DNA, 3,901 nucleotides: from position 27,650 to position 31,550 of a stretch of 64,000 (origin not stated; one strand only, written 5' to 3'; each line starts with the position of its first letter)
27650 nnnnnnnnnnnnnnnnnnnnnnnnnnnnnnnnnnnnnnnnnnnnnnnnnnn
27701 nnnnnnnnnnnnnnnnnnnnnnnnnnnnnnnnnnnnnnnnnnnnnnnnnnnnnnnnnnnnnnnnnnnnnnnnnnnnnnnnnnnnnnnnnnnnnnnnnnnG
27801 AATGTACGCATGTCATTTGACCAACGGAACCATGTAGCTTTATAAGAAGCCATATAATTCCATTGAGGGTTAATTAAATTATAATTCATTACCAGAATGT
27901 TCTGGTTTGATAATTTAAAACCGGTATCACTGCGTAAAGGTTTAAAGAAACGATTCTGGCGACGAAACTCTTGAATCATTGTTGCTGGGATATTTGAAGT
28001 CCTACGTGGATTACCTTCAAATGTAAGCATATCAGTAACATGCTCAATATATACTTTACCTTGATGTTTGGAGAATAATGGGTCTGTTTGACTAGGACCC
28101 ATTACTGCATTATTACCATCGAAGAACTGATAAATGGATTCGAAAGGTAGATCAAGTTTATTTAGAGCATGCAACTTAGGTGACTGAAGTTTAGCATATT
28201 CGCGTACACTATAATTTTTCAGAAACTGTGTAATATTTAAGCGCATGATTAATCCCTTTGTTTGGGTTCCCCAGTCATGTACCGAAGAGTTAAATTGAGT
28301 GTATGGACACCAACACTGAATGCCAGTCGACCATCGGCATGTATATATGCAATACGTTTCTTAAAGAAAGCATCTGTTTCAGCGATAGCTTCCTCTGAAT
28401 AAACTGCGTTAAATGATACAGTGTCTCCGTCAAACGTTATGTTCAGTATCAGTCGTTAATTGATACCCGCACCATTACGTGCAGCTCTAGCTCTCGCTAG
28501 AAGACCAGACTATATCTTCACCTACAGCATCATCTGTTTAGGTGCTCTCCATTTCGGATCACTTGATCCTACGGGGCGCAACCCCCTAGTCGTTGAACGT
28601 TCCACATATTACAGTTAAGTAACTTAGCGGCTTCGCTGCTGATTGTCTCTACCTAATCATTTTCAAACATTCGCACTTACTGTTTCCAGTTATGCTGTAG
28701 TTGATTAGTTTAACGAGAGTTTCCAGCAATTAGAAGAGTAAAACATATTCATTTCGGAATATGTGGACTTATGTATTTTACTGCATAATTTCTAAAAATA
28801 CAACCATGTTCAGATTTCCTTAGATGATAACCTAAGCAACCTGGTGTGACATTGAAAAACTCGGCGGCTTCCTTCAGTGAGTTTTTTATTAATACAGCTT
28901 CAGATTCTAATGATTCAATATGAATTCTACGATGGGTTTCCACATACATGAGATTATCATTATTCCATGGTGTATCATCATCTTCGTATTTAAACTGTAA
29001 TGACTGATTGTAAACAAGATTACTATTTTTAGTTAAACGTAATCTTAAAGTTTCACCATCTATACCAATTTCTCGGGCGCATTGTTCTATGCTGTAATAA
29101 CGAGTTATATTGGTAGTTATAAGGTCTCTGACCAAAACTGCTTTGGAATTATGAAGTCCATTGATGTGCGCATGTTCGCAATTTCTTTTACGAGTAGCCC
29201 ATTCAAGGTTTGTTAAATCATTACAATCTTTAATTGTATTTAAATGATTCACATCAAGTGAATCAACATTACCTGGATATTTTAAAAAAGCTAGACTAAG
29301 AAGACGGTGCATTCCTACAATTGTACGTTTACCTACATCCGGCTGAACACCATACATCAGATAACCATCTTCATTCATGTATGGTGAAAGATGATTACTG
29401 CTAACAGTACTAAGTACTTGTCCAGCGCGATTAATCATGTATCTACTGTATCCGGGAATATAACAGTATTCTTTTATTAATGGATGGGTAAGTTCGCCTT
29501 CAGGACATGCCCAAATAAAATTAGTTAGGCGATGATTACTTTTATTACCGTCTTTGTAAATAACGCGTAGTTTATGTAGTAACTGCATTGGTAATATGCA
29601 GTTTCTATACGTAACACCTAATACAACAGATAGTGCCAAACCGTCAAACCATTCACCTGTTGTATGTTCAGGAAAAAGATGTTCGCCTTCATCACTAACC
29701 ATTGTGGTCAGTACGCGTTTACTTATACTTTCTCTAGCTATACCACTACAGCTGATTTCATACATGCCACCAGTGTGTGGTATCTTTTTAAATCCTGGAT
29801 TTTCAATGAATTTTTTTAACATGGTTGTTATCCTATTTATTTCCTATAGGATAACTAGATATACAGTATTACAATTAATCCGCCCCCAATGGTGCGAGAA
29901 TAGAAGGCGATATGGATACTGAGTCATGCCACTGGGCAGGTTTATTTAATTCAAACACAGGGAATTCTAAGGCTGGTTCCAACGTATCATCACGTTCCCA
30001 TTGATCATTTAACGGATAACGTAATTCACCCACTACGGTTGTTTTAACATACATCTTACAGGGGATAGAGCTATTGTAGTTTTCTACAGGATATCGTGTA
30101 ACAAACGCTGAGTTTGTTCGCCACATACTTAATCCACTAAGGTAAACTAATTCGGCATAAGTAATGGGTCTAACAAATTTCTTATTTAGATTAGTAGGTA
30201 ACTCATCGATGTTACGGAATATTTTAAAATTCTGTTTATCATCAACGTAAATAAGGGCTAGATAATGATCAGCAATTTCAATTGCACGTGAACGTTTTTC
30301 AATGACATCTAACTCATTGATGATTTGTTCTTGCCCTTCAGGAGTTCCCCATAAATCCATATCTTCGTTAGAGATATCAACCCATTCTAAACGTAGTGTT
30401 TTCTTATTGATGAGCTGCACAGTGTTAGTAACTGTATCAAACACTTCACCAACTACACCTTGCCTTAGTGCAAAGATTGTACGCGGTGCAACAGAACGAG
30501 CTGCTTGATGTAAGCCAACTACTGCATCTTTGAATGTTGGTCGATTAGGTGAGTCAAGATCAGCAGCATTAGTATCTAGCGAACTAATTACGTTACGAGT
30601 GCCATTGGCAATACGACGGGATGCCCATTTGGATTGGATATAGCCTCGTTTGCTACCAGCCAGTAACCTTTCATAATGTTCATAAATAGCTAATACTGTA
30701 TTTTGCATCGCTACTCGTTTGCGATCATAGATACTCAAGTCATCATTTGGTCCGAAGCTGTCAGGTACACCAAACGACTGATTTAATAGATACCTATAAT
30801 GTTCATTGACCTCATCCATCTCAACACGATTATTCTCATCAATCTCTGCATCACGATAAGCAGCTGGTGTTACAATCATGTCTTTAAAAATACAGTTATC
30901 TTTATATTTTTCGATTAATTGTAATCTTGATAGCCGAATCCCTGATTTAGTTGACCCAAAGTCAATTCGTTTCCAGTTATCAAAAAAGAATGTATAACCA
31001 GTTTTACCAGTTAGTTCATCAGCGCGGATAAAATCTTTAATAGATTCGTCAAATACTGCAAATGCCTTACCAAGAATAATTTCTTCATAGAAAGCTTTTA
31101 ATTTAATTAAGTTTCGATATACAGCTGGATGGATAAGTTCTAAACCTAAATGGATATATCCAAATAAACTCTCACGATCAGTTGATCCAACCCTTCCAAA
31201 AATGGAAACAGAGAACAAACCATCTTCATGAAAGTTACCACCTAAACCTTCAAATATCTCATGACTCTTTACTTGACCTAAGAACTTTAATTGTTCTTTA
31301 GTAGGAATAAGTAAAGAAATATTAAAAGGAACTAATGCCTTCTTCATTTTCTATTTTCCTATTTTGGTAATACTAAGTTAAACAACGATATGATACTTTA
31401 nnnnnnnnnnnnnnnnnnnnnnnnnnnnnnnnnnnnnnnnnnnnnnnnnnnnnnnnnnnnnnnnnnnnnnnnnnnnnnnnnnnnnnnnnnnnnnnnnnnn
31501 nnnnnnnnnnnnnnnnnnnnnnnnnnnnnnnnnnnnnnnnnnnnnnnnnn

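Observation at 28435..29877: Group I intron carrying an HNH homing endonuclease interrupts the phage RNAP beta' gene exactly inside the NADFDGD catalytic motif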

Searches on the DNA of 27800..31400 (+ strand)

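Call 4: search_dna_similar(query=window:27800-31400:+, collection=phages, mode=near, max_rows=30)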
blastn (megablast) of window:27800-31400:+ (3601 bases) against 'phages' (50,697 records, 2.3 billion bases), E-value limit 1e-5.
Records with a match: 43; places in all: 66; records where one place covers at least 80% of the query: 6.
Best place of each record, by identity: 95-99% 41; 90-95% 2.
By first word of the organism name: Pseudomonas 43.
By host as written in the record: Pseudomonas aeruginosa 23; Pseudomonas aeruginosa PAO1 5; - 3; Pseudomonas aeruginosa 147 2; Pseudomonas sp. 2; Pseudomonas aeruginosa ATCC 10145 2; Pseudomomas aeruginosa PAO1 1; Pseudomonas aeruginosa MRSN 3705 1; and 4 more.
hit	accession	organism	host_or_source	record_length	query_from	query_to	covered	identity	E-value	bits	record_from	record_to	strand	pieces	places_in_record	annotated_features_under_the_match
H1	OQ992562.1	Pseudomonas phage PhiPizzaParty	Pseudomonas aeruginosa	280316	1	3601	100%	98.9%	0e+0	6429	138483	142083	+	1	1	hypothetical protein (x5)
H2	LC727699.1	Pseudomonas phage sp. LC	Pseudomonas aeruginosa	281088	1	3601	100%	97.8%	0e+0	6209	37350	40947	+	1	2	hypothetical protein (x3)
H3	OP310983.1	Pseudomonas phage Koomba boorn-mokiny kep-wari Wadjak 1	Pseudomonas aeruginosa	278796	1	3601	100%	97.7%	0e+0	6181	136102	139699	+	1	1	RNA polymerase beta subunit (x2) | HNH endonuclease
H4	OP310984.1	Pseudomonas phage Koomba boorn-mokiny kep-wari Wadjak 2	Pseudomonas aeruginosa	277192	1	3601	100%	97.7%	0e+0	6181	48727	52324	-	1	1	RNA polymerase beta subunit (x2) | HNH endonuclease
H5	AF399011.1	Pseudomonas phage phiKZ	-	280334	1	3601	100%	97.6%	0e+0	6174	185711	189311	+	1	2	PHIKZ180 | PHIKZ179 | PHIKZ178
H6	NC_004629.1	Pseudomonas phage phiKZ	-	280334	1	3601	100%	97.6%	0e+0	6174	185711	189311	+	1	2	RNA polymerase beta subunit (x2) | PHIKZ179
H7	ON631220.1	Pseudomonas phage OMKO1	Pseudomonas aeruginosa PAO1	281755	1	3601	73%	94.0%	0e+0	3978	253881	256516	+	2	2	hypothetical protein (x2)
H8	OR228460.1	Pseudomonas phage fMGyn-Pae01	Pseudomonas aeruginosa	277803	1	3601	73%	94.0%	0e+0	3978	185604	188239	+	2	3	RNA polymerase beta subunit | putative RNA polymerase beta subunit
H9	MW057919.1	Pseudomonas phage vB_PaeM_kmuB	Pseudomonas aeruginosa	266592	1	3601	60%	98.2%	0e+0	3773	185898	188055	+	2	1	putative RNA polymerase beta subunit (x2)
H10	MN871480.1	Pseudomonas phage PaSz-1_45_270k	Pseudomonas aeruginosa PAO1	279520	1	3601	60%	98.2%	0e+0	3773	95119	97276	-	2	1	record has no annotation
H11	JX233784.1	Pseudomonas phage PA7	Pseudomonas aeruginosa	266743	1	3601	60%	98.1%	0e+0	3767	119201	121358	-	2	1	hypothetical protein (x2)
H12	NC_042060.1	Pseudomonas phage PA7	Pseudomonas aeruginosa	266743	1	3601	60%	98.1%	0e+0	3767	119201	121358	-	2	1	RNA polymerase beta subunit (x2)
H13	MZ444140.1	Pseudomonas phage PA7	Pseudomonas aeruginosa Y12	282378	1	3601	60%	98.1%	0e+0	3767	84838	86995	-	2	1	hypothetical protein (x2)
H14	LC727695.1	Pseudomonas phage sp. Brmt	Pseudomonas aeruginosa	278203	1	3601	60%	98.1%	0e+0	3767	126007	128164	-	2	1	hypothetical protein (x2)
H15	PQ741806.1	Pseudomonas phage Pa_AttikonH10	Pseudomonas aeruginosa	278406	1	3601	60%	97.7%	0e+0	3713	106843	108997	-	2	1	RNA polymerase beta subunit (x2)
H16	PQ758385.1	Pseudomonas phage 124.01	Pseudomonas aeruginosa 147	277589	1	3601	60%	97.6%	0e+0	3702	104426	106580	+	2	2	hypothetical protein (x2)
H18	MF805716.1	Pseudomonas phage SL2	Pseudomonas aeruginosa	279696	1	3601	60%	97.6%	0e+0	3702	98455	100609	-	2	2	hypothetical protein (x2)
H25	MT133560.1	Pseudomonas phage fnug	Pseudomonas aeruginosa PAO1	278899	1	3601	60%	97.6%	0e+0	3702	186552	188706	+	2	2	putative RNA polymerase beta subunit (x2)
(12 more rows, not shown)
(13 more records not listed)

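Call 6: get_annotated_region(hit=H6, flank=5000)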
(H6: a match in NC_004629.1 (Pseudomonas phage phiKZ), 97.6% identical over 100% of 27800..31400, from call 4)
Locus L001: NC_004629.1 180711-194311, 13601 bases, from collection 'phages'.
description: Pseudomonas phage phiKZ, complete genome.
organism: Pseudomonas phage phiKZ (NCBI taxid 2905945)
taxonomy: Viruses; Duplodnaviria; Heunggongvirae; Uroviricota; Caudoviricetes; Phikzvirus; Phikzvirus phiKZ
host: -; source: -; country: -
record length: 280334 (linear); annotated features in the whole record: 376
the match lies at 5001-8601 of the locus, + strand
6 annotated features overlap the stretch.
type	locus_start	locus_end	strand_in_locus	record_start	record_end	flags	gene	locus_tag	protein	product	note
CDS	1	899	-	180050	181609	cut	-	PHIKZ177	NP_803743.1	PHIKZ177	structural head protein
CDS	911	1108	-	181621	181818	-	-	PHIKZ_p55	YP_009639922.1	PHIKZ177.1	-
CDS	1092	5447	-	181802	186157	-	-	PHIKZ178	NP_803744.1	RNA polymerase beta subunit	structural head protein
CDS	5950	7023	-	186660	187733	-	-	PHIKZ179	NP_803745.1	PHIKZ179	-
CDS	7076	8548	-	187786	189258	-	-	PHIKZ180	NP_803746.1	RNA polymerase beta subunit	structural head protein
CDS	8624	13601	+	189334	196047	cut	-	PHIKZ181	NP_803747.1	tail fiber protein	tail-associated endolysin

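Call 7: get_annotated_region(hit=H12, flank=5000)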
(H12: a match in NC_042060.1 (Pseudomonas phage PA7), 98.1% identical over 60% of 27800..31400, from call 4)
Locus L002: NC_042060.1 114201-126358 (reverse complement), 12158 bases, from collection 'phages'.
description: Pseudomonas phage PA7, partial genome.
organism: Pseudomonas phage PA7 (NCBI taxid 347330)
taxonomy: Viruses; Duplodnaviria; Heunggongvirae; Uroviricota; Caudoviricetes; Phikzvirus; Phikzvirus PA7
host: Pseudomonas aeruginosa; source: mudflat; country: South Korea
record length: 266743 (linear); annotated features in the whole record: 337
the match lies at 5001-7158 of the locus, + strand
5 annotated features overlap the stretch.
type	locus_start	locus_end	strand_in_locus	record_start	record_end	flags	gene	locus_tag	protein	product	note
CDS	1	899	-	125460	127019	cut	-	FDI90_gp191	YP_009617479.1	hypothetical protein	-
CDS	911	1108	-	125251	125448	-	-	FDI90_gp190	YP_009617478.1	hypothetical protein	-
CDS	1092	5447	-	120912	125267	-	-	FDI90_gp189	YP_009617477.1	RNA polymerase beta subunit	-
CDS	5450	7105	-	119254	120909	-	-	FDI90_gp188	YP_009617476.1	RNA polymerase beta subunit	-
CDS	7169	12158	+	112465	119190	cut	-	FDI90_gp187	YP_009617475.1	tail fiber protein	-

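Call 14: get_annotated_region(hit=H7, flank=1500)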
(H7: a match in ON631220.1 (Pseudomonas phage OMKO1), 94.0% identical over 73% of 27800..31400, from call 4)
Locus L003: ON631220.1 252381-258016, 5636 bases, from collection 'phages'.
description: Pseudomonas phage OMKO1, complete genome.
organism: Pseudomonas phage OMKO1 (NCBI taxid 2734642)
taxonomy: Viruses; Duplodnaviria; Heunggongvirae; Uroviricota; Caudoviricetes; Phikzvirus
host: Pseudomonas aeruginosa PAO1; source: pond water from Dodge Pond; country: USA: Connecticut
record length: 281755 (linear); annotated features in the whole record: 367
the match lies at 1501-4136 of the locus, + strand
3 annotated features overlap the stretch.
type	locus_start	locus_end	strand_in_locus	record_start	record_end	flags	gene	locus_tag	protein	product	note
CDS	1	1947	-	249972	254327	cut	-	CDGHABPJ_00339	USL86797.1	hypothetical protein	-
CDS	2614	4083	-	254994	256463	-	-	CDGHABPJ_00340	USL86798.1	hypothetical protein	-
CDS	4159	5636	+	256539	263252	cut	-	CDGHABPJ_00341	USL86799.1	hypothetical protein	-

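Call 15: get_annotated_region(hit=H1, flank=1500)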
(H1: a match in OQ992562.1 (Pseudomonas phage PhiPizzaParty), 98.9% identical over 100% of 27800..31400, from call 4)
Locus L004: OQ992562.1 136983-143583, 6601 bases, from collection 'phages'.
description: Pseudomonas phage PhiPizzaParty, complete genome.
organism: Pseudomonas phage PhiPizzaParty (NCBI taxid 3053654)
taxonomy: Viruses; Duplodnaviria; Heunggongvirae; Uroviricota; Caudoviricetes; Phikzvirus
host: Pseudomonas aeruginosa; source: UCSD campus wastewater; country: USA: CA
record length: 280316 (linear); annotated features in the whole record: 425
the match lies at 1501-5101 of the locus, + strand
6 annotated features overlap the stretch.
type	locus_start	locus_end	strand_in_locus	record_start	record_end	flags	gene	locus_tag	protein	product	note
CDS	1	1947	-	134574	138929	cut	-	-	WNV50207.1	hypothetical protein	-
CDS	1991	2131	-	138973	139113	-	-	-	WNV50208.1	hypothetical protein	-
CDS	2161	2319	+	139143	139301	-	-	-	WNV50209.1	hypothetical protein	-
CDS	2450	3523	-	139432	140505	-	-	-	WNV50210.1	hypothetical protein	-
CDS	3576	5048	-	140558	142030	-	-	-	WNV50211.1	hypothetical protein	-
CDS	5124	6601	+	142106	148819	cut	-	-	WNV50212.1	tail fiber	-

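Call 27: search_dna_similar(query=window:28435-28760:-, collection=phages, mode=distant, max_rows=60, rows=spread)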
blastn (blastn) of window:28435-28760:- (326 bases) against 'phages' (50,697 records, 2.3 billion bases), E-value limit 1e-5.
Records with a match: 158; places in all: 214; records where one place covers at least 80% of the query: 26.
Best place of each record, by identity: >=99% 1; 95-99% 5; 90-95% 2; 80-90% 13; 60-80% 137.
By first word of the organism name: Pseudomonas 47; Staphylococcus 47; Vibrio 13; Lactococcus 10; Aeromonas 9; Serratia 7; Enterococcus 4; Salmonella 3; Pseudoalteromonas 2; Caudoviricetes 2; and 10 more.
By host as written in the record: Staphylococcus aureus 27; Pseudomonas aeruginosa 23; - 19; Lactococcus lactis 10; Staphylococcus sp. 7; Pseudomonas aeruginosa PAO1 5; Aeromonas sp. 4; Serratia marcescens 3; and 40 more.
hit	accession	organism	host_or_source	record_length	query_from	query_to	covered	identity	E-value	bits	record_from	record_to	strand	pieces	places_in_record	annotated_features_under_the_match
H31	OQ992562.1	Pseudomonas phage PhiPizzaParty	Pseudomonas aeruginosa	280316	1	326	100%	100.0%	3e-166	589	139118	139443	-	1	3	hypothetical protein (x2)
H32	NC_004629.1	Pseudomonas phage phiKZ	-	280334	1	326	100%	98.5%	3e-159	566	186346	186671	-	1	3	PHIKZ179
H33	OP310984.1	Pseudomonas phage Koomba boorn-mokiny kep-wari Wadjak 2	Pseudomonas aeruginosa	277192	1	326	100%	96.0%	1e-146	525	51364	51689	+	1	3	HNH endonuclease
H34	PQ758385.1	Pseudomonas phage 124.01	Pseudomonas aeruginosa 147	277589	27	326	92%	86.4%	3e-102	377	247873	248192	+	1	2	none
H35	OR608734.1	Pseudomonas phage 9-Ps-8B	Pseudomonas aeruginosa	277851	27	326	92%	86.4%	3e-102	377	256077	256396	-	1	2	hypothetical protein (x2)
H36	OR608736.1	Pseudomonas phage 14Ps5-6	Pseudomonas aeruginosa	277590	27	326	92%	86.4%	3e-102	377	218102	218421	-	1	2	hypothetical protein (x2)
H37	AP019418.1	Pseudomonas phage PA02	Pseudomonas aeruginosa PAO1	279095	27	321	90%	73.8%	2e-41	175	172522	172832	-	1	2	none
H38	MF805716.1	Pseudomonas phage SL2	Pseudomonas aeruginosa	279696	27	321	90%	73.2%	1e-38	166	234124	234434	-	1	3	none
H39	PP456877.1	Pseudomonas phage vB_Pae3705-KEN49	Pseudomonas aeruginosa MRSN 3705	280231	27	321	90%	73.2%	1e-38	166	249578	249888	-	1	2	hypothetical protein (x2)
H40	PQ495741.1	Aeromonas phage PhAER-4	Aeromonas sp.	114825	27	295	83%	66.8%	2e-9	69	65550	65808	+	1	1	none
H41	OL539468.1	Serratia phage vB_SmaM_Haymo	Serratia marcescens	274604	22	281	80%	68.9%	2e-17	96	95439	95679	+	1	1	none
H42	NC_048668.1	Serratia phage vB_SmaM_ 2050HW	Serratia marcescens wk2050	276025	22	281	80%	68.9%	2e-17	96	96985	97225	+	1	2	none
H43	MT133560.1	Pseudomonas phage fnug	Pseudomonas aeruginosa PAO1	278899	89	296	64%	72.6%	2e-22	112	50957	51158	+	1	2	none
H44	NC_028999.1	Pseudomonas phage PhiPA3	Pseudomonas aeruginosa strain PAO1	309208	114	321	64%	69.2%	2e-10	72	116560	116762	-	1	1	133: putative endonuclease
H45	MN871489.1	Pseudomonas phage PaZh_1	Pseudomonas aeruginosa PAO1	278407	27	259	54%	78.4%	4e-12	143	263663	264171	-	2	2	record has no annotation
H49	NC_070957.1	Aeromonas phage D3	Aeromonas hydrophila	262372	22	174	47%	73.9%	4e-13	81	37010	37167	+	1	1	none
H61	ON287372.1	Serratia phage vB_SmaS-Totoro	Serratia marcescens LVF3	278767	22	131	34%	74.5%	5e-11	73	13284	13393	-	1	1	DNA-directed RNA polymerase subunit beta'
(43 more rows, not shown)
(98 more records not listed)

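Call 29: get_annotated_region(hit=H34, flank=2500)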
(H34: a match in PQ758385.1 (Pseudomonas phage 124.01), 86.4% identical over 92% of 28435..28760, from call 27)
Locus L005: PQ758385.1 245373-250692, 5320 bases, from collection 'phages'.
description: Pseudomonas phage 124.01, complete genome.
organism: Pseudomonas phage 124.01 (NCBI taxid 3403566)
taxonomy: Viruses; Duplodnaviria; Heunggongvirae; Uroviricota; Caudoviricetes
host: Pseudomonas aeruginosa 147; source: -; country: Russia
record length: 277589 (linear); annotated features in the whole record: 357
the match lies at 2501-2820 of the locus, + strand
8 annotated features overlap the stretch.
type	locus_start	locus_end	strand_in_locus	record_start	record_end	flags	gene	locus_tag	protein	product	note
CDS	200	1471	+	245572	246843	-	-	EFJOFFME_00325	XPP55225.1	hypothetical protein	-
CDS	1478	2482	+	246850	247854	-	-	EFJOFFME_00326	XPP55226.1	hypothetical protein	-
CDS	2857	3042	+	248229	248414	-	-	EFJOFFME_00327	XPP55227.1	hypothetical protein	-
CDS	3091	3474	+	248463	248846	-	-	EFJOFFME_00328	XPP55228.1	hypothetical protein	-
CDS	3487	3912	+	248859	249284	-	-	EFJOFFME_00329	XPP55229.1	hypothetical protein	-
CDS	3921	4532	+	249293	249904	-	-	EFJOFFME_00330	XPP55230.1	hypothetical protein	-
CDS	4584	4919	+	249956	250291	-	-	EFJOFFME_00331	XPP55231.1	hypothetical protein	-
CDS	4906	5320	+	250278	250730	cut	-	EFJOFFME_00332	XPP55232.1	hypothetical protein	-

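Call 30: get_annotated_region(hit=H38, flank=2500)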
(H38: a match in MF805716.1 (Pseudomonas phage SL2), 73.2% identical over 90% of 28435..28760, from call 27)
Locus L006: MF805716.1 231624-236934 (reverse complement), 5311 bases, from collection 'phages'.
description: Pseudomonas phage SL2, complete genome.
organism: Pseudomonas phage SL2 (NCBI taxid 2041345)
taxonomy: Viruses; Duplodnaviria; Heunggongvirae; Uroviricota; Caudoviricetes; Phikzvirus; Phikzvirus SL2
host: Pseudomonas aeruginosa; source: hospital sewage; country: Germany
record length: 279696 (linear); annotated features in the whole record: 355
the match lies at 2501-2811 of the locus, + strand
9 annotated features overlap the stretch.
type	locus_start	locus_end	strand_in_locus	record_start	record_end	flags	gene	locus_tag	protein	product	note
CDS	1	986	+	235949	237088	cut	-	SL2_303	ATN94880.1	hypothetical protein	-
CDS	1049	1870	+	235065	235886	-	-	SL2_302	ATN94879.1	hypothetical protein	-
CDS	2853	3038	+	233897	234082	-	-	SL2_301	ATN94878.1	hypothetical protein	-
CDS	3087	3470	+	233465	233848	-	-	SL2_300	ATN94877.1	hypothetical protein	-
CDS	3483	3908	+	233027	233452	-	-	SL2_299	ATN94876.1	hypothetical protein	-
CDS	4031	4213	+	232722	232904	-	-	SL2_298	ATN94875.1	hypothetical protein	-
CDS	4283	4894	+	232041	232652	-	-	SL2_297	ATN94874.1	hypothetical protein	-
CDS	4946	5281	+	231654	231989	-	-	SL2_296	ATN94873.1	hypothetical protein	-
CDS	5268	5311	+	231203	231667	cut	-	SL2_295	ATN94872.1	hypothetical protein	-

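Call 31: get_annotated_region(hit=H42, flank=2500)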
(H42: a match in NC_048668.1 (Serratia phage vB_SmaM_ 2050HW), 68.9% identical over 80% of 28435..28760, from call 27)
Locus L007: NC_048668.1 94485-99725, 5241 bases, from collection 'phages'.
description: Serratia phage 2050HW, complete genome.
organism: Serratia phage vB_SmaM_ 2050HW (NCBI taxid 2024252)
taxonomy: Viruses; Duplodnaviria; Heunggongvirae; Uroviricota; Caudoviricetes; Moabitevirus; Moabitevirus mv2050HW
host: Serratia marcescens wk2050; source: -; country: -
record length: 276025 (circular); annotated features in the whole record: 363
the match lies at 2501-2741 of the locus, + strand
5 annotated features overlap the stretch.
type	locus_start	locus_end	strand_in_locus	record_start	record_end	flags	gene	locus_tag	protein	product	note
CDS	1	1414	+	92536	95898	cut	-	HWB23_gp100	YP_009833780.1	RNA polymerase beta subunit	-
CDS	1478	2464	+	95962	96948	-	-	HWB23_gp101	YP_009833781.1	putative endonuclease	-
CDS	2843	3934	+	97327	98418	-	-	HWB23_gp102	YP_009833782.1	RNA polymerase beta subunit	-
CDS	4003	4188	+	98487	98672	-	-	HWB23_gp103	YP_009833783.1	hypothetical protein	-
CDS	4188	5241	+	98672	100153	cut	-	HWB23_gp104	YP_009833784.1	hypothetical protein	-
